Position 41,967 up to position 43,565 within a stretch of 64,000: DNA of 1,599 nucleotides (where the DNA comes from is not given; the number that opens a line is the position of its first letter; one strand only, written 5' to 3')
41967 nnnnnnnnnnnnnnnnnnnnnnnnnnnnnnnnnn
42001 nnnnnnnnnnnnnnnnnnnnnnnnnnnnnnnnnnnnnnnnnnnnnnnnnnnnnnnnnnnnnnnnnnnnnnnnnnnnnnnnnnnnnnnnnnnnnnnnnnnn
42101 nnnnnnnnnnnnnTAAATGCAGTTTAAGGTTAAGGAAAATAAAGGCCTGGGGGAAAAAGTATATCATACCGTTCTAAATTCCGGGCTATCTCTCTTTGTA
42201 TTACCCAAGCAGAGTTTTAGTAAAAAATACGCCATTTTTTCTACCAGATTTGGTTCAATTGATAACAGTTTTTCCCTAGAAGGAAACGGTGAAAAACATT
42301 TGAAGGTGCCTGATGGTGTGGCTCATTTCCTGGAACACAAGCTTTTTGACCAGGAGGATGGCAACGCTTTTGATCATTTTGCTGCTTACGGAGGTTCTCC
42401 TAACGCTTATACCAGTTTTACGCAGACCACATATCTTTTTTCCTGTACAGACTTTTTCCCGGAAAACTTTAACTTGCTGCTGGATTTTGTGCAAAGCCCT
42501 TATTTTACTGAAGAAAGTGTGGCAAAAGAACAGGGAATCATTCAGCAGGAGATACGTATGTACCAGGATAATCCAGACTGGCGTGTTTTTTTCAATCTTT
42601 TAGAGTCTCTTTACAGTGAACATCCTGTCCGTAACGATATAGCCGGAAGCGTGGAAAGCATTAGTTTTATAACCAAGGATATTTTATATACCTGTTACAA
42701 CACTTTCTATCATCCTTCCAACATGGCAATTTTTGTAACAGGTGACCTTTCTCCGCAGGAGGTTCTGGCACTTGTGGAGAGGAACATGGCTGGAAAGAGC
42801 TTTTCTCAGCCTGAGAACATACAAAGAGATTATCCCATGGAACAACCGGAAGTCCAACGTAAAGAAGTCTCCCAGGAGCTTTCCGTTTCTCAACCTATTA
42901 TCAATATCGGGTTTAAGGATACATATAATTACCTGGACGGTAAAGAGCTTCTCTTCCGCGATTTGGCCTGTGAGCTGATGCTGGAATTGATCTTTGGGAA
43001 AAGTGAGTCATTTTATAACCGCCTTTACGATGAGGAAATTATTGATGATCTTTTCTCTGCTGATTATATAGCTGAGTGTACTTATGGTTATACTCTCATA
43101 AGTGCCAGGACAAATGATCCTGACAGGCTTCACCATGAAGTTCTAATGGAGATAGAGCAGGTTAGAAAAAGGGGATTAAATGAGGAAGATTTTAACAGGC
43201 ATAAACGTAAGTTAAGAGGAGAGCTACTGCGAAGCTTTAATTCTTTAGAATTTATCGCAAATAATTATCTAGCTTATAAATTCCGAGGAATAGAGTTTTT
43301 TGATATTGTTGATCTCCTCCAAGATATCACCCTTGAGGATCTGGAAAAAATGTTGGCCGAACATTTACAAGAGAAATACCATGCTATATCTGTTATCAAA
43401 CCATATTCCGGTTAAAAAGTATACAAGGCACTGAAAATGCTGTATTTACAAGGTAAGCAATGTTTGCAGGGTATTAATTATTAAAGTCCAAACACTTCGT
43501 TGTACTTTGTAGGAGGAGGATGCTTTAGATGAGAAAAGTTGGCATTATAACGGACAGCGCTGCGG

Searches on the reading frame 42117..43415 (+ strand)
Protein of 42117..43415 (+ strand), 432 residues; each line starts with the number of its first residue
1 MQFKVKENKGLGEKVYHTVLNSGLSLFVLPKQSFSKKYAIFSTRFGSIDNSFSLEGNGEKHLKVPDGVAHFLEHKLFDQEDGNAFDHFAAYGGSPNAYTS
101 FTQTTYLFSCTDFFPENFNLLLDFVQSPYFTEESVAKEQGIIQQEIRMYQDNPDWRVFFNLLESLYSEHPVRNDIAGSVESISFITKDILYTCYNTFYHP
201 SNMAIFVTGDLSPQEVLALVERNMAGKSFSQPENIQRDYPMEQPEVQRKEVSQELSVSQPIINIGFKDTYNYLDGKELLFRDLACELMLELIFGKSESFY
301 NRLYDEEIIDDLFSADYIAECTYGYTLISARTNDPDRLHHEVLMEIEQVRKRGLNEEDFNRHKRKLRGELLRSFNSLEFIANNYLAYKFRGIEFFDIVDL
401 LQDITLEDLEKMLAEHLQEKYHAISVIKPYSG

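Call 88: find_encoding_contigs(protein=window:42117-43415:+, flank=10000, max_places=1)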
Protein window:42117-43415:+ (432 aa): 5 contigs read that carry it; 1 place shown.
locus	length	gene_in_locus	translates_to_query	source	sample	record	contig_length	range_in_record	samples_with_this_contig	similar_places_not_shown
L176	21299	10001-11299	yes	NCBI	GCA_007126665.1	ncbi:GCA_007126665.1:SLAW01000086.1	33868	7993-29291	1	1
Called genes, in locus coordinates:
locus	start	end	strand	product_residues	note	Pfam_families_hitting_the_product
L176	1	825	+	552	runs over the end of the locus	PF02028:BCCT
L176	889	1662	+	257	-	PF02230:Abhydrolase_2 (faint), PF00561:Abhydrolase_1, PF12146:Hydrolase_4, PF12697:Abhydrolase_6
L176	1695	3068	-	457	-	PF00285:Citrate_synt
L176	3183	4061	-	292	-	-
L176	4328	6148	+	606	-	PF01464:SLT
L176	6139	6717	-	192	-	PF01966:HD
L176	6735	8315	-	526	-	PF00501:AMP-binding, PF13193:AMP-binding_C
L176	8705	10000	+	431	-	PF05193:Peptidase_M16_C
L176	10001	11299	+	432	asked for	PF00675:Peptidase_M16, PF05193:Peptidase_M16_C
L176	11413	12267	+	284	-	PF02645:DegV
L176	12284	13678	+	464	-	PF00202:Aminotran_3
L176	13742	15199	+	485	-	PF00587:tRNA-synt_2b, PF03129:HGTP_anticodon, PF09180:ProRS-C_1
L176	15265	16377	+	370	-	PF04015:DUF362, PF12838:Fer4_7 (weak), PF13187:Fer4_9 (weak), PF13237:Fer4_10 (weak), PF25160:LdpA_Fe-S-bd (weak), PF00037:Fer4, PF12797:Fer4_2 (weak), PF12837:Fer4_6, +2 more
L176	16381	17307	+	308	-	PF01545:Cation_efflux, PF16916:ZT_dimer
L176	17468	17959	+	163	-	PF01257:2Fe-2S_thioredx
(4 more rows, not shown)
